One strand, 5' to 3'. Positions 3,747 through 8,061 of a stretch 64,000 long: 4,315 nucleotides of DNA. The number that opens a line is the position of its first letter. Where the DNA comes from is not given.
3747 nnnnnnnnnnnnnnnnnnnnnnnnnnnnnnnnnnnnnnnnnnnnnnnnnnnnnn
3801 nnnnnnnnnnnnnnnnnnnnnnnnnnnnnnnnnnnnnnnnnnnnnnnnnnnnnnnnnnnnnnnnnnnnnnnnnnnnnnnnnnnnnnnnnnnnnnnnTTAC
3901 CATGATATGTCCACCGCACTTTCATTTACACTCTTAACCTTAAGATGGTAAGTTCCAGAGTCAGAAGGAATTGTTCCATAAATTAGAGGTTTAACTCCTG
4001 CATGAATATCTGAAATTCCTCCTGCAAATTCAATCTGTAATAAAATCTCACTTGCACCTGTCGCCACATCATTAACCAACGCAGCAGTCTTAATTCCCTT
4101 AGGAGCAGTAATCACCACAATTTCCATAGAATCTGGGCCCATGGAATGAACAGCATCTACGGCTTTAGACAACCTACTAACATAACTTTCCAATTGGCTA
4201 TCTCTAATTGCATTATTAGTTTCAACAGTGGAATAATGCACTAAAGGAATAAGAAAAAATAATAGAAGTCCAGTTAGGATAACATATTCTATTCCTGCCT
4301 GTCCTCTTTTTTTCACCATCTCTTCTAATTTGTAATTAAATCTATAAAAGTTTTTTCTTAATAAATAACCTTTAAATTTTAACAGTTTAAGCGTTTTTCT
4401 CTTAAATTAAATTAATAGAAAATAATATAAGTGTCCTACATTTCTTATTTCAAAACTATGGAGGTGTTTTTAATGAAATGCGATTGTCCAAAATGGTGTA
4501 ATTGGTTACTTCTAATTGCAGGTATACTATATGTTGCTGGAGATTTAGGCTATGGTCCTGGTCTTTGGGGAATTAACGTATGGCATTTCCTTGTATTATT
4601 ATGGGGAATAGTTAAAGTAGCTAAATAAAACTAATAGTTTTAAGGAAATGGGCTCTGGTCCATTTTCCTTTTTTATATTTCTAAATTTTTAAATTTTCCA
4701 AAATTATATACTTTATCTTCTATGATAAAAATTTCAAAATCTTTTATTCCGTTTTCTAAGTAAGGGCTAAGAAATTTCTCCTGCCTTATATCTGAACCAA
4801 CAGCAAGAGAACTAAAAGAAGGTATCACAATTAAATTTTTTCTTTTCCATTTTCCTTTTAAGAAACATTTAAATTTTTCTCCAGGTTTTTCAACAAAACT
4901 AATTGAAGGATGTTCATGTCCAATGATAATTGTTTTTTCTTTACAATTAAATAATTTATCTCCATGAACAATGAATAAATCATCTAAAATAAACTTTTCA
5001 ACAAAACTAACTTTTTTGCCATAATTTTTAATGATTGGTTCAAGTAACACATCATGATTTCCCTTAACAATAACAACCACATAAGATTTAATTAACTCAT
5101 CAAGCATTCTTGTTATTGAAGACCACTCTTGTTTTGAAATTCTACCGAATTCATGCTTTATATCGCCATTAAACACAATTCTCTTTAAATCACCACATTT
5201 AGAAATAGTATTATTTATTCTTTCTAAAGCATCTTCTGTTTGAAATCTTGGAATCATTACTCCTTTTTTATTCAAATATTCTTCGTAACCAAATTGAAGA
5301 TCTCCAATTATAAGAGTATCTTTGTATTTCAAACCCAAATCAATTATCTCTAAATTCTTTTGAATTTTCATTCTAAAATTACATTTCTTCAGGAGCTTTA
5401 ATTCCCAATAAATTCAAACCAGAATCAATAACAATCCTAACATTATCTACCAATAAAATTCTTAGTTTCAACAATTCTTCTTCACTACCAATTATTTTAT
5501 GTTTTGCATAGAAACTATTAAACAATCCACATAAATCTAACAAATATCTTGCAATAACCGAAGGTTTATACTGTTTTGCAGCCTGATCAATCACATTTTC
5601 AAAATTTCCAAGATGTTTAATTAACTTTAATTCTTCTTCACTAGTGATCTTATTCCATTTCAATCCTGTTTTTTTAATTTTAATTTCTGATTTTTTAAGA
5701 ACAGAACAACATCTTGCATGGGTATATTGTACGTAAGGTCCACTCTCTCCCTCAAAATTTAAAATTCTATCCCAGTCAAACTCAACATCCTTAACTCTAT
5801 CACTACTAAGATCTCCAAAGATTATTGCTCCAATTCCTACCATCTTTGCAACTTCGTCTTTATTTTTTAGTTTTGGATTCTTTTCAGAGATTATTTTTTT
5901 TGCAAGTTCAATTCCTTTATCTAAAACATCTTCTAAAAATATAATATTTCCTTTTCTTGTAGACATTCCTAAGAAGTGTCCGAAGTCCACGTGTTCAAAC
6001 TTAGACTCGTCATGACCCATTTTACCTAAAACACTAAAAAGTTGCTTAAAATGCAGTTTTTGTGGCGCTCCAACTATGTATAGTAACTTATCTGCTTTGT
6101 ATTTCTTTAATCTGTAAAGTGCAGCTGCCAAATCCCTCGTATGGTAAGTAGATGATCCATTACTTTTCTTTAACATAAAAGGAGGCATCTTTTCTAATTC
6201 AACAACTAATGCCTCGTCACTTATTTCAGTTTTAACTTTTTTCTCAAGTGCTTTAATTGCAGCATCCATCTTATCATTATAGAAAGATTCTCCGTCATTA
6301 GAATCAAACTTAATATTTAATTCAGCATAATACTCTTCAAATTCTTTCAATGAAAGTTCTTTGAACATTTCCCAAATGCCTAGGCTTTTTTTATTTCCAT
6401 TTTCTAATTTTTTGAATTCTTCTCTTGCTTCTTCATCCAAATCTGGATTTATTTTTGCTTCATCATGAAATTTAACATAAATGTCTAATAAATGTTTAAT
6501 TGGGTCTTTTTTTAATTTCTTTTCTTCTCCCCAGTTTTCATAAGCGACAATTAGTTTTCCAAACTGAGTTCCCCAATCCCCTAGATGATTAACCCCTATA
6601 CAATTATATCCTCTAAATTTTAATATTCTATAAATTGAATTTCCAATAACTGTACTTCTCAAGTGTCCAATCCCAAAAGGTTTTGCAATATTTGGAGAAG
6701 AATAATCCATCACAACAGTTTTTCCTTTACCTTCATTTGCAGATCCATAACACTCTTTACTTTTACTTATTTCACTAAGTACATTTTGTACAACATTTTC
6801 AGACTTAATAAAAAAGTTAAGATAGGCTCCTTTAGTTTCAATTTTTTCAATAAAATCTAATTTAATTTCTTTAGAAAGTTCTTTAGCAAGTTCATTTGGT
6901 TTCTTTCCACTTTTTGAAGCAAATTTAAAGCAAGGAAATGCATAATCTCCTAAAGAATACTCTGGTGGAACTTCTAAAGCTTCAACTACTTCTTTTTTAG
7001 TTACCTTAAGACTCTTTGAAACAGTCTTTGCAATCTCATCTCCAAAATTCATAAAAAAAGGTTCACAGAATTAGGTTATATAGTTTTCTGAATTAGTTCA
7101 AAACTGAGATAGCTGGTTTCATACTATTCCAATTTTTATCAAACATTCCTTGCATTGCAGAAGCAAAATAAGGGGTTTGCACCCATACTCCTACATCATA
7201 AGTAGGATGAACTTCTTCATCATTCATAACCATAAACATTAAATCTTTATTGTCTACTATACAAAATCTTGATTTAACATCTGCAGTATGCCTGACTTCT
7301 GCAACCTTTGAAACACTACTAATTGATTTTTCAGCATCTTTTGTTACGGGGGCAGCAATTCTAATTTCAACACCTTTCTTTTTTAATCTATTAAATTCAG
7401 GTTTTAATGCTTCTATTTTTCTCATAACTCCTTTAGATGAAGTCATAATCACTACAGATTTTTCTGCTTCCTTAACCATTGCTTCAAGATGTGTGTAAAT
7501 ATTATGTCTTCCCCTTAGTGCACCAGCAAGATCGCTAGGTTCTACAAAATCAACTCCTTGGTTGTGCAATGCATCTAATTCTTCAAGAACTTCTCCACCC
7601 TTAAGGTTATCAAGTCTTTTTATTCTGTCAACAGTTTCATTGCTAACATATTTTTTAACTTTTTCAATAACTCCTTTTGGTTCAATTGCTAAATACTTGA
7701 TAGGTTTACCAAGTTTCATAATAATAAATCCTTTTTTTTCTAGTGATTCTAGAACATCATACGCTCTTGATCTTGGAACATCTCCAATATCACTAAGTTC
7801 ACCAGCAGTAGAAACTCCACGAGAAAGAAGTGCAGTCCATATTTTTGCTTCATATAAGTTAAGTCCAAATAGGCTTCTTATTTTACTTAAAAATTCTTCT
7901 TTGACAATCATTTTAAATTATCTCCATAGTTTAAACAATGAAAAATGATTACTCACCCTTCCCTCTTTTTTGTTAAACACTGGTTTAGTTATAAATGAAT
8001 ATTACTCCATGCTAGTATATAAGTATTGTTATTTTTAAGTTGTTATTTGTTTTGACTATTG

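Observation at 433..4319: Second, machinery-less operon of six overlapping class III signal-peptide (pilin-like) genes, including two large putative adhesins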

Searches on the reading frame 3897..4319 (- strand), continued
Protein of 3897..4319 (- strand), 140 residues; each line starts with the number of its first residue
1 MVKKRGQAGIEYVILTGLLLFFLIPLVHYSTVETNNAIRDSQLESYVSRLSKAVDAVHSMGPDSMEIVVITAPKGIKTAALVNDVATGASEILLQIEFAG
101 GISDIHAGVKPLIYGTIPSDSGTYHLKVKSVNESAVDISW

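Call 84: search_protein_families(library=pfam, proteins=[P0038, P0041, P0047, P0052, P0085, P0127, P0147, P0144, P0140, P0108], max_evalue=0.0001)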
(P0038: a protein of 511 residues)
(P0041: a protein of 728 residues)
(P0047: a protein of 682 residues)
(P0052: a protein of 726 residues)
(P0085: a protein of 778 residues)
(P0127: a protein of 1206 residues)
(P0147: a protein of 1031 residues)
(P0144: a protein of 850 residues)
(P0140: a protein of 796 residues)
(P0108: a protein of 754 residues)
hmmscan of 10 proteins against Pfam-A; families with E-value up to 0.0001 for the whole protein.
P0038 (511 aa): 2 families
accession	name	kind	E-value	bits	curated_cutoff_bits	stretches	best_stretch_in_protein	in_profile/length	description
PF07495.19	Y_Y_Y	-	1.9e-08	34.5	26.6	0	193-226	31-64/65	Y_Y_Y domain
PF19077.6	Big_13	-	1.4e-05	26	27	0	197-226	72-100/102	Bacterial Ig-like domain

P0041 (728 aa): 0 families

P0047 (682 aa): 0 families

P0052 (726 aa): 0 families

P0085 (778 aa): 1 family
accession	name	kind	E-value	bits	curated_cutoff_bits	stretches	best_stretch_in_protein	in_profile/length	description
PF01835.25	MG2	-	3.7e-12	46.9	32.8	1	260-341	14-94/96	MG2 domain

P0127 (1206 aa): 1 family
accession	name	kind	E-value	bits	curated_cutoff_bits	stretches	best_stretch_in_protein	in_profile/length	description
PF01835.25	MG2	-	7.2e-06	26.7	32.8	1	256-341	11-96/96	MG2 domain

P0147 (1031 aa): 2 families
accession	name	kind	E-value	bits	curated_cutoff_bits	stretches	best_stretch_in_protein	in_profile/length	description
PF17957.7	Big_7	-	2.1e-11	44.7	24.1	1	359-425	2-70/70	Bacterial Ig domain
PF01835.25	MG2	-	5.6e-11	43.1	32.8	1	261-340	11-90/96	MG2 domain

P0144 (850 aa): 0 families

P0140 (796 aa): 3 families
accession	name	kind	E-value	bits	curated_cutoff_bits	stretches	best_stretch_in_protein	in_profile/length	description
PF00092.34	VWA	-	8.9e-22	78.6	23.8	1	638-792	14-173/174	von Willebrand factor type A domain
PF13519.12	VWA_2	-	2.4e-11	44.7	27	1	637-732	17-106/107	von Willebrand factor type A domain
PF13768.12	VWA_3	-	1.3e-05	25.7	27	1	641-780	17-155/155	von Willebrand factor type A domain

P0108 (754 aa): 3 families
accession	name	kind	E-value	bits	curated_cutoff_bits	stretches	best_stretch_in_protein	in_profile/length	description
PF00092.34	VWA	-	2.9e-20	73.6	23.8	1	589-742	14-172/174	von Willebrand factor type A domain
PF13519.12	VWA_2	-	2.2e-09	38.3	27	1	586-684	15-107/107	von Willebrand factor type A domain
PF13768.12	VWA_3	-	3.3e-05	24.4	27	1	637-731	63-155/155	von Willebrand factor type A domain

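Call 88: search_solved_structures(query=A2, max_evalue=1)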
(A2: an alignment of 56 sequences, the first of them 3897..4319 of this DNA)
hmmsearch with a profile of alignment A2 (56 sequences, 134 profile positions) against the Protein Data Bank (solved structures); distinct sequences matched with E-value up to 1: 3.
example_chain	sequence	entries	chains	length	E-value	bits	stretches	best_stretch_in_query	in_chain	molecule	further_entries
9v96_A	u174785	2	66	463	0.34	14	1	2-103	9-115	Flagellin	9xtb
6qvk_1e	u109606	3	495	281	0.46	13.6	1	25-90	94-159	Capsid fiber protein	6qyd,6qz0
8qaf_A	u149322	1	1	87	0.89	12.7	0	26-57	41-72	sc-apCC-8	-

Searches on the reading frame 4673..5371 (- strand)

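Call 85: search_protein_families(library=pfam, proteins=[window:4673-5371:-], max_evalue=0.1)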
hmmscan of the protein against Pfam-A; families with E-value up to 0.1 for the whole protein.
window:4673-5371:- (232 aa): 1 family
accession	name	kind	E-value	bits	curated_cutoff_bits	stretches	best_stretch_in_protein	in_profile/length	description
PF00149.33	Metallophos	-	1.6e-06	29.1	21.5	1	20-156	4-159/191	Calcineurin-like phosphoesterase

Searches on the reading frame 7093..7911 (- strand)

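Call 92: search_protein_families(library=pfam, proteins=[window:7093-7911:-], max_evalue=0.01)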
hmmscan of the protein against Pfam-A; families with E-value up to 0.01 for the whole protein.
window:7093-7911:- (272 aa): 3 families
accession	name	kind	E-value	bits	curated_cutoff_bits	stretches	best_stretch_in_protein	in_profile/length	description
PF01978.25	TrmB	-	3.1e-19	69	25.6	1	15-79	4-68/68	Sugar-specific transcriptional regulator TrmB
PF24217.1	DUF7436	-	1.9e-05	25.1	34.2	1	134-265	12-151/153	Family of unknown function (DUF7436)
PF11495.14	Regulator_TrmB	-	4e-05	23.4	22.2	1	133-263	6-131/233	Archaeal transcriptional regulator TrmB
